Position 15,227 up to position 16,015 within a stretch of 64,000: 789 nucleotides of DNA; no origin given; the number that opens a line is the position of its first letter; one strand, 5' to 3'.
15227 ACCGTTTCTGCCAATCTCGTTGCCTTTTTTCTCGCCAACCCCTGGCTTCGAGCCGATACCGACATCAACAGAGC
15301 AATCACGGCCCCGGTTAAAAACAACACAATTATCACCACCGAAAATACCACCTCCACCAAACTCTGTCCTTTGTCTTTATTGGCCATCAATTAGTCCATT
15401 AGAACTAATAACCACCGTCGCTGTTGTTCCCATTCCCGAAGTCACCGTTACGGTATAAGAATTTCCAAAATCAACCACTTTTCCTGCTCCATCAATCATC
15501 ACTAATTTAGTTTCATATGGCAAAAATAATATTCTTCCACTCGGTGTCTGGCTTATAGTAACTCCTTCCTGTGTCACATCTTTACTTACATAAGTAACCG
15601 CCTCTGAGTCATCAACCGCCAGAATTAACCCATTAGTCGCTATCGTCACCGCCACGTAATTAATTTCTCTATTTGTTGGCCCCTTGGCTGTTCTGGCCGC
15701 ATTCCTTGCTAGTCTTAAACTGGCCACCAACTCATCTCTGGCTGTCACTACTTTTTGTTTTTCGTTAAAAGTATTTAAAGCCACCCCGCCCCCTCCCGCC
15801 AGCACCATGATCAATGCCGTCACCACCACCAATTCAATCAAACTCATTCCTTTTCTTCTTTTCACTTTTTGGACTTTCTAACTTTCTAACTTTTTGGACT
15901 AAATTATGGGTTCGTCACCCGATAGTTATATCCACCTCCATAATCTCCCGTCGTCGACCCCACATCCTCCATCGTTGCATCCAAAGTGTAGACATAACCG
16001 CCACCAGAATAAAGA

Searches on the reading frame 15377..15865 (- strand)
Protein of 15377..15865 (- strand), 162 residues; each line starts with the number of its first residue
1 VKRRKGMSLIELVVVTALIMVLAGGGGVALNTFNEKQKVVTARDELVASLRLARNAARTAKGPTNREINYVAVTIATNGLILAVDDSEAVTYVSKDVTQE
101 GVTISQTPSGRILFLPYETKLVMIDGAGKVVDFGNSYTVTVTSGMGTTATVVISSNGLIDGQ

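Call 31: search_protein_families(library=pfam, proteins=[window:15377-15865:-], max_evalue=0.001)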
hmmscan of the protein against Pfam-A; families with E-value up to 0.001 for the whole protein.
window:15377-15865:- (162 aa): 2 families
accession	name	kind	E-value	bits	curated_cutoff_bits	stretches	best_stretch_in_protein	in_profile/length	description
PF07963.17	N_methyl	-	1.9e-06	27.7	21.2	1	1-25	1-25/27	Prokaryotic N-terminal methylation motif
PF22639.1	Gp18_dom_I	-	0.00012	22.4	27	1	70-153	3-89/93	Tail sheath protein Gp18-like domain I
